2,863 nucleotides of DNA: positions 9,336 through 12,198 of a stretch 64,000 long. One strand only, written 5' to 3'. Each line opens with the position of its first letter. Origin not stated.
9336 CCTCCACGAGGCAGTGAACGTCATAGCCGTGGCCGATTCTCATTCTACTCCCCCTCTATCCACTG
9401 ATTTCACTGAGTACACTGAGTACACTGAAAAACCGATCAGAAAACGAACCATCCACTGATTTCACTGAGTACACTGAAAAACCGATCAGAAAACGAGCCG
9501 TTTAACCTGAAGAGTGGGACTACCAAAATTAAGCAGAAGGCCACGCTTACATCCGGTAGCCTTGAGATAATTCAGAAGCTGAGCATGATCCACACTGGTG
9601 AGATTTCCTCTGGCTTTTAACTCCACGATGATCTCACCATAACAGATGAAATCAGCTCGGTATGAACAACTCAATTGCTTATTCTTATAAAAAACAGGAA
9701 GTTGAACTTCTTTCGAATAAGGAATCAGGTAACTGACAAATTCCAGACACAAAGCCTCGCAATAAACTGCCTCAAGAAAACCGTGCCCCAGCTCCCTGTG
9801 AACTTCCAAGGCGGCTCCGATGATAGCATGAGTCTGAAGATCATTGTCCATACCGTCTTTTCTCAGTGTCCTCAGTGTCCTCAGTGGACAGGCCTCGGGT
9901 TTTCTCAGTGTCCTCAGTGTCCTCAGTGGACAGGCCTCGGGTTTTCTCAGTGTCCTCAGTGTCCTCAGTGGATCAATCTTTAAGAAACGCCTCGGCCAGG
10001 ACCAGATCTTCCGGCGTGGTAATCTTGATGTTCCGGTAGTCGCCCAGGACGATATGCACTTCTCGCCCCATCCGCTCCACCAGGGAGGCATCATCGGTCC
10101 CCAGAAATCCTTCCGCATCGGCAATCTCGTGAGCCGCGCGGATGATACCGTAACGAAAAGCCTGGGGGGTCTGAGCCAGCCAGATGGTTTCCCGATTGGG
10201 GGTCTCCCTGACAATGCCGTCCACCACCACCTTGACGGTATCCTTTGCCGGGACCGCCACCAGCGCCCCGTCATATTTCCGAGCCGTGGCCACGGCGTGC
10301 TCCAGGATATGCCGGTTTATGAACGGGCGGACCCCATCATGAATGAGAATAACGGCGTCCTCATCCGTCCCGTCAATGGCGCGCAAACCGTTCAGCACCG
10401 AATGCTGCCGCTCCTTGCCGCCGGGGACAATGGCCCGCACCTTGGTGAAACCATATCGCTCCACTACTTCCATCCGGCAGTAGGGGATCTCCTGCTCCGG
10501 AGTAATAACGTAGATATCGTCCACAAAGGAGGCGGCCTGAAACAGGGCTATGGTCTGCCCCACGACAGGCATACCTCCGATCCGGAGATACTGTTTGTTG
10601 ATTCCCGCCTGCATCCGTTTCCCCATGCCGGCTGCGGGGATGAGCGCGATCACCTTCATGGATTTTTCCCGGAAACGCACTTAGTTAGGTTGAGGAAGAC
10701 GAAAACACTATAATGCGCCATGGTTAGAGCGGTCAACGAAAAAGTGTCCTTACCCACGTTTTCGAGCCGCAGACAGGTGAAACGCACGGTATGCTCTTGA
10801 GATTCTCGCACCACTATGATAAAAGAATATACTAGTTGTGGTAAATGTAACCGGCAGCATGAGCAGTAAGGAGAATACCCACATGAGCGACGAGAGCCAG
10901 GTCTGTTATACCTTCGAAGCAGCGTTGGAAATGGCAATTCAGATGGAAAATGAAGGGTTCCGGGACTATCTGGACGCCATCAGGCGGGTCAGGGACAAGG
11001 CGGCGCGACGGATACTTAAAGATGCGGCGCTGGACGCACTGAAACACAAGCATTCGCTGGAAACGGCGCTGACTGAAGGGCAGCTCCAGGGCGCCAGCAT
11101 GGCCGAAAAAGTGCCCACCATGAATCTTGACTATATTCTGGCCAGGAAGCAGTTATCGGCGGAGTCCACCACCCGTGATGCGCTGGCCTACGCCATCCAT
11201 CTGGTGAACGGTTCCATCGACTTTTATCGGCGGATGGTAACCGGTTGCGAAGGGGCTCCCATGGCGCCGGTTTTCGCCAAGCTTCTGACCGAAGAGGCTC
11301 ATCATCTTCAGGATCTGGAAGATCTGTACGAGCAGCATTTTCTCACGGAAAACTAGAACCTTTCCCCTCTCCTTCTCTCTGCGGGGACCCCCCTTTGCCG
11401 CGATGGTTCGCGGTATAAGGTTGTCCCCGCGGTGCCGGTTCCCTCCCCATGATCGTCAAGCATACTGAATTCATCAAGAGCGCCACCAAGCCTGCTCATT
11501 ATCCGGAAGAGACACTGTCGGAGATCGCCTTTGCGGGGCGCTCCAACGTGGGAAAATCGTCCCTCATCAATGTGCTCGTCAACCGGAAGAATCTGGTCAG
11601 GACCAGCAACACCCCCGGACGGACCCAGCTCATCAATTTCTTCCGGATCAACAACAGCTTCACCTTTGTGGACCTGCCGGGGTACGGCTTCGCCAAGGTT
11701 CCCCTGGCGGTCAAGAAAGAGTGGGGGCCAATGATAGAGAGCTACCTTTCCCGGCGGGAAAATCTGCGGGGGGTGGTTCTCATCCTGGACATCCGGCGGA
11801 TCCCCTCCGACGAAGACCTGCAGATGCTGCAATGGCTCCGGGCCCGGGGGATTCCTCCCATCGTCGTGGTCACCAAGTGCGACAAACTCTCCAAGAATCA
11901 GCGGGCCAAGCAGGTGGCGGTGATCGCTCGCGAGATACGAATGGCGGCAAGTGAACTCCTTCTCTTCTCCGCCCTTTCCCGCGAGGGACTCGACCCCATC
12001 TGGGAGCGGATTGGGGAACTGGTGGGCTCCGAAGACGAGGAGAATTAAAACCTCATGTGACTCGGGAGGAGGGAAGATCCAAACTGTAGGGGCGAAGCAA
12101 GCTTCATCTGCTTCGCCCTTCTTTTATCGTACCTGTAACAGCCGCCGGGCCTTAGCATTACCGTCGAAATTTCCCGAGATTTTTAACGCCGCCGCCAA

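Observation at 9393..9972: GxxExxY cassette with inverted, tandemly amplified flanks wedged exactly between ispD and ispF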

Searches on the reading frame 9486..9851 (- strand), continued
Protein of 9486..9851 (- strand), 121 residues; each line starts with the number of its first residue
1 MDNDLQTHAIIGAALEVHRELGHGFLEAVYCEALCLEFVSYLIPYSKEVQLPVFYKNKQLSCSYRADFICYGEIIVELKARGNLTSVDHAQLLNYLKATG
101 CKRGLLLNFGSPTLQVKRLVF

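Call 46: fold_search(model_id=the predicted structure, library=pdb)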
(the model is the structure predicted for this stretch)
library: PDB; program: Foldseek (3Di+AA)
matches with E <= 10: 583; with E <= 0.001: 3
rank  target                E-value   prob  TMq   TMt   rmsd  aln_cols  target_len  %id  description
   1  4ic1_B                3.5e-04  1.00  0.52  0.32  13.4       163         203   17  Crystal structure of SSO0001 (released 2013-01-16)
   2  4ic1_A                5.8e-04  1.00  0.52  0.33  12.9       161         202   16  Crystal structure of SSO0001 (released 2013-01-16)
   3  4ic1_D                6.1e-04  1.00  0.51  0.32  13.2       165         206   16  Crystal structure of SSO0001 (released 2013-01-16)
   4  4ic1_G                1.1e-03  1.00  0.51  0.32  13.4       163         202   16  Crystal structure of SSO0001 (released 2013-01-16)
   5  3h4r                  4.7e-03  0.94  0.41  0.27  11.2       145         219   15  Crystal structure of E. coli RecE exonuclease (released 2009-05-26)
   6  9kqh_A                5.0e-03  0.97  0.43  0.09   8.3       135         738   15  Crystal structure of Finegoldia magna DinG in complex with ssDNA and ADPNP (released 2025-12-03)
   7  9np6_A                8.9e-03  0.93  0.43  0.08  11.1       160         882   10  Cryo-EM structure of AdnA(D934A)-AdnB(D1014A) in complex with AMPPNP and blunt end DNA (released 2025-03-19)
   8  5zyv_A                1.6e-02  0.96  0.47  0.31  10.7       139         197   12  Crystal structure of human MGME1 with single strand DNA2 and Ca2+ (released 2018-09-19)
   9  3sm4_B                2.6e-02  0.98  0.56  0.32  14.6       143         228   12  Crystal Structure of the K131A Mutant of Lambda Exonuclease in Complex with a 5'-Phosphorylated 14-mer/12-mer Duplex a (released 2011-07-20)
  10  3p1z_D                2.8e-02  0.98  0.35  0.24   3.4        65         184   12  Crystal structure of the Aperopyrum pernix RNA splicing endonuclease (released 2011-08-10)
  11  4ceh_A                3.0e-02  0.75  0.39  0.06  10.5       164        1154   12  Crystal structure of AddAB with a forked DNA substrate (released 2014-03-12)
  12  7lvv_D                3.4e-02  0.92  0.51  0.44   7.4       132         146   12  cryoEM structure DrdV-DNA complex (released 2021-03-17)
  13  3slp_A                3.6e-02  0.92  0.51  0.30  15.5       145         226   14  Crystal Structure of Lambda Exonuclease in Complex with a 12 BP Symmetric DNA Duplex (released 2011-07-20)
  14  3syy                  3.8e-02  0.89  0.47  0.31  14.4       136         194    9  Crystal Structure of an alkaline exonuclease (LHK-Exo) from Laribacter hongkongensis (released 2012-02-15)
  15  9y1l_B                4.9e-02  0.69  0.42  0.35   8.7       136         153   12  Crystal Structure of Putative Restriction Endonuclease Domain-Containing Protein from Leptospirillum ferriphilum YSK (released 2025-09-10)
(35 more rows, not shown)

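Call 51: search_protein_families(library=padloc, proteins=[window:9486-9851:-], max_evalue=1)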
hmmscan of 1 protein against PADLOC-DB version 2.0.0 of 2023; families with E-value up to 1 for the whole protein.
window:9486-9851:- (121 aa): 1 family
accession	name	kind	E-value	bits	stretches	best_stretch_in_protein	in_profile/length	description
PDLC04791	PDC-S01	-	0.011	12.5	1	47-98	201-251/395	-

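Call 52: search_protein_families(library=phrogs, proteins=[window:9486-9851:-], max_evalue=0.01)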
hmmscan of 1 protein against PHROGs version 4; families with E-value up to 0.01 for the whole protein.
window:9486-9851:- (121 aa): 0 families

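Call 60: search_protein_representatives(protein=window:9489-9851:-)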
Query: 121 residues. Proteins with E-value up to 0.001 (for the whole library): 14090; up to 1e-10: 3450; up to 1e-30: 51. The best 150 are listed.
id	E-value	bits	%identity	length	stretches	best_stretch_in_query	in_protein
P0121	2.2e-42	160.1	62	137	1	3-121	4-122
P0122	1.4e-40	154.3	63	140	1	3-121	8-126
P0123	3.0e-39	150.0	64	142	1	1-120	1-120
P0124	2.2e-38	147.2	58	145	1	3-120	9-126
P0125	6.3e-38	145.7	59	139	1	3-121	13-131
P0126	6.9e-38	145.6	58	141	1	3-120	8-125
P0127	3.7e-37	143.2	60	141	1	4-120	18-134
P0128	5.6e-37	142.6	41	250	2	7-119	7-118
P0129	7.5e-37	142.2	59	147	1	4-121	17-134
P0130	5.3e-36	139.5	57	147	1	4-120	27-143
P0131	1.1e-35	138.5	59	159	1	4-119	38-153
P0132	1.4e-35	138.1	57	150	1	4-120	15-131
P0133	1.0e-34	135.3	57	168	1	3-120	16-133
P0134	1.3e-34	135.0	39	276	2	7-114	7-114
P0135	2.2e-34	134.2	55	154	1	3-120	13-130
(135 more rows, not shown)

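Call 74: find_related_loci(query=A1, collection=viral_contigs, flank=1500)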
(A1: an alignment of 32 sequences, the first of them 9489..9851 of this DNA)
Query A1 (121 aa) in viral_contigs; peptide patterns used: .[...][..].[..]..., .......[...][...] (x = any residue, [..] = any of these).
164 stretches matched a pattern; 7 encode a relative of the query (tblastn E <= 1e-3); 7 distinct loci.
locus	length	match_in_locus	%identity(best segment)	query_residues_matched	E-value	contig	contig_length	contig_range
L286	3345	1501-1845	51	6-120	1e-36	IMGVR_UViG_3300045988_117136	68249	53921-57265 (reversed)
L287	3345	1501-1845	51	6-120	1e-36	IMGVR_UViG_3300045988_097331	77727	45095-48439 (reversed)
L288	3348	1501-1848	53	6-120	2e-34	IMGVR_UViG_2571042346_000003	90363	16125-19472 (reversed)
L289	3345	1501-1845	52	6-120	7e-34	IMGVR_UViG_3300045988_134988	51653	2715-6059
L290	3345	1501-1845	50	6-120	1e-32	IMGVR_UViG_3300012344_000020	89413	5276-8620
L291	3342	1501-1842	44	7-121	4e-23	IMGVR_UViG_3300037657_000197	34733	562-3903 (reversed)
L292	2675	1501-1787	43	13-111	3e-15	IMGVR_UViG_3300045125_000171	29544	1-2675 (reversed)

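Call 82: list_cluster_members(proteins=[window:9489-9851:-, window:8905-9378:-, window:9976-10659:-, window:7206-8885:-])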
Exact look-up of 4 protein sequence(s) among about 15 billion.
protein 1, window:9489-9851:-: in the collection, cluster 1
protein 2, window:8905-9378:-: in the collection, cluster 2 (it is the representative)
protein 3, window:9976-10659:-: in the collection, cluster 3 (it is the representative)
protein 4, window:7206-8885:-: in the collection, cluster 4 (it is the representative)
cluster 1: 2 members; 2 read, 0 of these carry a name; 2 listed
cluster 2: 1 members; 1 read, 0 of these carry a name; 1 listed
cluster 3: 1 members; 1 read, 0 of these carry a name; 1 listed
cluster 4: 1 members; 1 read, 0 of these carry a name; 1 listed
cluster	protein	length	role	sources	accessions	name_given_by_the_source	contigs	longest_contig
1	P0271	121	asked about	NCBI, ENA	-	-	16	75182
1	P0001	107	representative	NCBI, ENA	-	-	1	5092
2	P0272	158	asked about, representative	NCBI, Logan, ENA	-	-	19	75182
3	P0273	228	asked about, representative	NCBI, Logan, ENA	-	-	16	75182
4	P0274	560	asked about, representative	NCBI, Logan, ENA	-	-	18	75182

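Call 99: search_dna_similar(query=window:9489-9851:-, collection=plasmids, mode=protein, max_rows=25)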
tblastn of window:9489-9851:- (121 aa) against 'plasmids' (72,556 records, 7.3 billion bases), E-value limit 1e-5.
Records with a match: 8; places in all: 9; records where one place covers at least 80% of the query: 8.
Best place of each record, by identity: <60% 8.
By first word of the organism name: Treponema 1; Gemmatirosa 1; Persicobacter 1; Fusobacteria 1; Bacteroides 1; Bernardetia 1; Sphingomonas 1; Prevotella 1.
By predicted mobility (MOB-suite, as given by PLSDB): non-mobilizable 8.
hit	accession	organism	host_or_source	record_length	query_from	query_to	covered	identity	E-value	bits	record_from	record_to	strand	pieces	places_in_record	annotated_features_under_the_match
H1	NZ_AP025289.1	Treponema saccharophilum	-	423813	6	119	94%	52.6%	2e-29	117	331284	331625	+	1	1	GxxExxY protein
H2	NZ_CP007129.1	Gemmatirosa kalamazoonensis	-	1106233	1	120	99%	41.7%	5e-15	77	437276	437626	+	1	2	record has no annotation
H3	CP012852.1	Persicobacter sp. JZB09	cell culture,soil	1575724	7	119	93%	40.7%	3e-19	89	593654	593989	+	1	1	none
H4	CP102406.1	Fusobacteria bacterium ZRK30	pure culture,cold seep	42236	7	121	95%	40.0%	3e-14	74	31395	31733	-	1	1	GxxExxY protein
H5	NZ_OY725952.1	Bacteroides finegoldii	-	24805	7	121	95%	39.3%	6e-18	85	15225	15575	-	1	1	GxxExxY protein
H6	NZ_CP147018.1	Bernardetia sp. Wsw4-3y2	Red alga,Red algae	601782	1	115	95%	38.8%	5e-19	88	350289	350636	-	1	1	GxxExxY protein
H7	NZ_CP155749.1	Sphingomonas parapaucimobilis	Chinese cabbage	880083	3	120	98%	34.7%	1e-11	67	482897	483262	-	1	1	GxxExxY protein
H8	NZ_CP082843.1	Prevotella nigrescens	-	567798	10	109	83%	38.0%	1e-13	72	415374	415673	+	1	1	GxxExxY protein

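Call 100: search_dna_similar(query=window:9489-9851:-, collection=phages, mode=protein, max_rows=15)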
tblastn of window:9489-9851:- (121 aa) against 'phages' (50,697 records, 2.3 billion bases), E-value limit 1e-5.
No match.

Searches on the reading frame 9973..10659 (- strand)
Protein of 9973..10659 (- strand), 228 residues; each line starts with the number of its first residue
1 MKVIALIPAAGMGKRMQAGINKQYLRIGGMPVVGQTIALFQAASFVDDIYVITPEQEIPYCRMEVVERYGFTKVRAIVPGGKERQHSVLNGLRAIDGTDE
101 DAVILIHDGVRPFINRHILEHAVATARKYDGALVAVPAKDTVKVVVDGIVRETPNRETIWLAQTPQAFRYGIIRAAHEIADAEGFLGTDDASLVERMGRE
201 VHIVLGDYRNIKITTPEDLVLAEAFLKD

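Call 5: search_protein_families(library=pfam, proteins=[window:9973-10659:-])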
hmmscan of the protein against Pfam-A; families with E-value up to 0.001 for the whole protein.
window:9973-10659:- (228 aa): 3 families
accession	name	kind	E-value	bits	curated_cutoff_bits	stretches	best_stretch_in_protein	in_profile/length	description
PF01128.25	IspD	-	3.1e-68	230.3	27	1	3-227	1-220/221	2-C-methyl-D-erythritol 4-phosphate cytidylyltransferase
PF12804.13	NTP_transf_3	-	2.3e-13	51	27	1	5-142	1-127/160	MobA-like NTP transferase domain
PF02348.25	CTP_transf_3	-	0.00086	19.6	22.6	0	5-130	2-118/217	Cytidylyltransferase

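Call 6: search_protein_families(library=ncbifam, proteins=[window:9973-10659:-])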
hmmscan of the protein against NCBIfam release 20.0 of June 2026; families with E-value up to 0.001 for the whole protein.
window:9973-10659:- (228 aa): 13 families
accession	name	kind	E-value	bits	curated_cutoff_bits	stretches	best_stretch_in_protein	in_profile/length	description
TIGR00453.1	ispD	equivalog_domain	5.1e-71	238.6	181.3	1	5-226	2-219/219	2-C-methyl-D-erythritol 4-phosphate cytidylyltransferase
NF001186.0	PRK00155.2-3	equivalog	5.4e-63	212.4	253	1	1-227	3-223/224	2-C-methyl-D-erythritol 4-phosphate cytidylyltransferase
NF009924.0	PRK13385.1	subfamily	2.1e-58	197.6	342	1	6-227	6-224/230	2-C-methyl-D-erythritol 4-phosphate cytidylyltransferase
NF006899.0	PRK09382.1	equivalog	1.3e-45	156.2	417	1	2-226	6-220/387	bifunctional 2-C-methyl-D-erythritol 4-phosphate cytidylyltransferase/2-C-methyl-D-erythritol 2,4-cyclodiphosphate synthase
NF001183.0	PRK00155.1-3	subfamily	1.3e-41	142.4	166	1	4-227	3-232/237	D-ribitol-5-phosphate cytidylyltransferase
NF010933.0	PRK14353.1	equivalog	1.8e-06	26.9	505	1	2-137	5-136/453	bifunctional UDP-N-acetylglucosamine diphosphorylase/glucosamine-1-phosphate N-acetyltransferase GlmU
NF003952.0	PRK05450.1-5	subfamily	2.7e-06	26.7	193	1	1-137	1-127/250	3-deoxy-manno-octulosonate cytidylyltransferase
NF009905.0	PRK13368.1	subfamily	1.2e-05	24.7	255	1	1-128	1-116/243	3-deoxy-manno-octulosonate cytidylyltransferase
TIGR03310.1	matur_MocA_YgfJ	equivalog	1.6e-05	24.9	186.45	1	5-132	2-121/188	molybdenum cofactor cytidylyltransferase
NF045665.1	NTPtran_DVU1551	equivalog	2.3e-05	23.6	315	1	4-128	2-118/359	DVU_1551 family NTP transferase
NF010935.0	PRK14355.1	equivalog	7.8e-05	21.5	718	1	2-139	3-134/459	bifunctional UDP-N-acetylglucosamine diphosphorylase/glucosamine-1-phosphate N-acetyltransferase GlmU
TIGR01173.1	glmU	equivalog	0.00021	20.3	366.85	1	5-140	3-131/452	bifunctional UDP-N-acetylglucosamine diphosphorylase/glucosamine-1-phosphate N-acetyltransferase GlmU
NF003950.0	PRK05450.1-3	subfamily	0.00062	19.2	234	0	1-142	1-133/248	3-deoxy-manno-octulosonate cytidylyltransferase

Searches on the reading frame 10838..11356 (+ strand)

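Call 77: search_protein_families(library=pfam, proteins=[window:10838-11356:+], max_evalue=0.001)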
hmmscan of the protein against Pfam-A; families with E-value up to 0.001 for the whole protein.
window:10838-11356:+ (172 aa): 1 family
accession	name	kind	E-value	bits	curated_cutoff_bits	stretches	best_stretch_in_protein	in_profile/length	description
PF02915.23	Rubrerythrin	-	1.8e-06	28.8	22.8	1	30-164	3-137/137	Rubrerythrin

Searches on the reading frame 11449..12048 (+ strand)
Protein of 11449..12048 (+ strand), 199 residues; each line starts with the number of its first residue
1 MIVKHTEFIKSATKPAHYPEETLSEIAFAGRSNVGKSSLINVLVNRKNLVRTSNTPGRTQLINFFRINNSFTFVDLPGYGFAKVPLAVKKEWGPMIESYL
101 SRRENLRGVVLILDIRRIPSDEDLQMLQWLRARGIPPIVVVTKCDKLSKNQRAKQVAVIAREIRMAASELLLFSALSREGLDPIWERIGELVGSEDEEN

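Call 77: search_protein_families(library=pfam, proteins=[window:11449-12048:+], max_evalue=0.001)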
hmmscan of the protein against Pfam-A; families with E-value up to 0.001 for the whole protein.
window:11449-12048:+ (199 aa): 5 families
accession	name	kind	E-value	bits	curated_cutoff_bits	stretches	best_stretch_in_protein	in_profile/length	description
PF01926.29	MMR_HSR1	-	9.7e-22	77.7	21.9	1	25-143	1-113/113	50S ribosome-binding GTPase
PF03193.22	RsgA_GTPase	-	2.4e-09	37.7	30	1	26-78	109-167/174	RsgA GTPase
PF02421.24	FeoB_N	-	5.2e-09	36.2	27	1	25-184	2-152/156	Ferrous iron transport protein B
PF00009.33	GTP_EFTU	-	1.4e-06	28.5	26.5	1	107-189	94-183/188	Elongation factor Tu GTP binding domain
PF00350.29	Dynamin_N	-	3.8e-06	27.5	27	0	26-55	1-30/168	Dynamin family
